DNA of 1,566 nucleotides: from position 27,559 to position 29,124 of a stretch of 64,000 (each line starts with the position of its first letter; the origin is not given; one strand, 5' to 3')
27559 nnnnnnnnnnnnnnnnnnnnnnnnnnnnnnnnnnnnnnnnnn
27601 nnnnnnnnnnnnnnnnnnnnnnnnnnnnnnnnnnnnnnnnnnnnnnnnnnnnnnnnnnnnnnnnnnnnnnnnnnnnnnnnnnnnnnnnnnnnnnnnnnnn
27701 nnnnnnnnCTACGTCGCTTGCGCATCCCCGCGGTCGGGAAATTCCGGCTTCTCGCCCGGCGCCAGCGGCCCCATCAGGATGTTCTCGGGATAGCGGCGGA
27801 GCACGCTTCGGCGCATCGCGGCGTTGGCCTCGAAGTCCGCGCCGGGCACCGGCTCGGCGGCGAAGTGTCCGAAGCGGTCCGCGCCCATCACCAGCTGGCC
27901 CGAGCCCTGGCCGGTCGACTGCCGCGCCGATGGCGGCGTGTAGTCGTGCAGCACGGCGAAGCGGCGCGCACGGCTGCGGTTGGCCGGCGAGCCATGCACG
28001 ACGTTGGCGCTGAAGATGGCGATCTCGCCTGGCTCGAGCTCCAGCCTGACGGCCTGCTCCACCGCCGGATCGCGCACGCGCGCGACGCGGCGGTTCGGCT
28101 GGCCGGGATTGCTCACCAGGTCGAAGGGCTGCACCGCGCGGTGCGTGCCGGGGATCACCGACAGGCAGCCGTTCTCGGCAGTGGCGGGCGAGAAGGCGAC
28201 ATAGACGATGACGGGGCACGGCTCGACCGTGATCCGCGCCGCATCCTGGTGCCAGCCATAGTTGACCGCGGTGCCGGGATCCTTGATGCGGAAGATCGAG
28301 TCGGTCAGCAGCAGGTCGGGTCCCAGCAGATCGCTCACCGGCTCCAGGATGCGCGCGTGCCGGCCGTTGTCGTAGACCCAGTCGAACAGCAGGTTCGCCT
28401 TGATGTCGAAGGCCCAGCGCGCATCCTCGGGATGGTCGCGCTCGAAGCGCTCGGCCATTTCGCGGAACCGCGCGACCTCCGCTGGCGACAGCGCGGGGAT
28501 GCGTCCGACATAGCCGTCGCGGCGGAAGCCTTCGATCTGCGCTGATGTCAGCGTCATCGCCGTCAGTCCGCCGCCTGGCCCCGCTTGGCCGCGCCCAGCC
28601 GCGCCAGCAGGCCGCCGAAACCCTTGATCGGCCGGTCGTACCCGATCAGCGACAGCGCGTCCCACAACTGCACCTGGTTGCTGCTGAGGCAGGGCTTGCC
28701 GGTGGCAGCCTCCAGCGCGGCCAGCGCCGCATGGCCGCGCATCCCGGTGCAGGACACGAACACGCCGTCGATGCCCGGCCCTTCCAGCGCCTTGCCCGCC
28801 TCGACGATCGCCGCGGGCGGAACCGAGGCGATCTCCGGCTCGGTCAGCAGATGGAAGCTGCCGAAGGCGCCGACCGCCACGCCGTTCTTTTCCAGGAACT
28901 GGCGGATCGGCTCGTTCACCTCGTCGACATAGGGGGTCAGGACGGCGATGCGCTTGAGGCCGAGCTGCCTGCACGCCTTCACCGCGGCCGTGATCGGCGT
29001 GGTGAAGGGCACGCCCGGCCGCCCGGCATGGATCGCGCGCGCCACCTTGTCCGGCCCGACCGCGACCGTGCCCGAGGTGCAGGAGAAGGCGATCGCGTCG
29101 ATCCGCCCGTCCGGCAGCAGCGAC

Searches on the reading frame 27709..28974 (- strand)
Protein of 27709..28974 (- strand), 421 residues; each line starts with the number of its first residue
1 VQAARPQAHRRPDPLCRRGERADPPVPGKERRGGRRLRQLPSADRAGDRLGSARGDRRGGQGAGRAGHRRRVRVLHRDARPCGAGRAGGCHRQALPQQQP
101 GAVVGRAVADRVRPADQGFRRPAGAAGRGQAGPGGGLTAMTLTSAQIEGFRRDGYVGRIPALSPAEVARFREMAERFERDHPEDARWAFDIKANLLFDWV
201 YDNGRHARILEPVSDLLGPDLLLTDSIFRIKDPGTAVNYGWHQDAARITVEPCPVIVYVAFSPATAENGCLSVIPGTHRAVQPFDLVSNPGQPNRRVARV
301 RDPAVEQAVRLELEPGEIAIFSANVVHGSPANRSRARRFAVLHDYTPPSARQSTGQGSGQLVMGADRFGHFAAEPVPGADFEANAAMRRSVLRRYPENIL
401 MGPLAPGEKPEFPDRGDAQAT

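Call 10: search_protein_families(library=pfam, proteins=[window:27709-28974:-])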
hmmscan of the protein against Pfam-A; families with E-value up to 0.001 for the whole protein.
window:27709-28974:- (421 aa): 1 family
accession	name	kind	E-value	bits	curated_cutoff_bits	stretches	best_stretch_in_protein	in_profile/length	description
PF05721.19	PhyH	-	4.2e-26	93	22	1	150-339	1-212/213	Phytanoyl-CoA dioxygenase (PhyH)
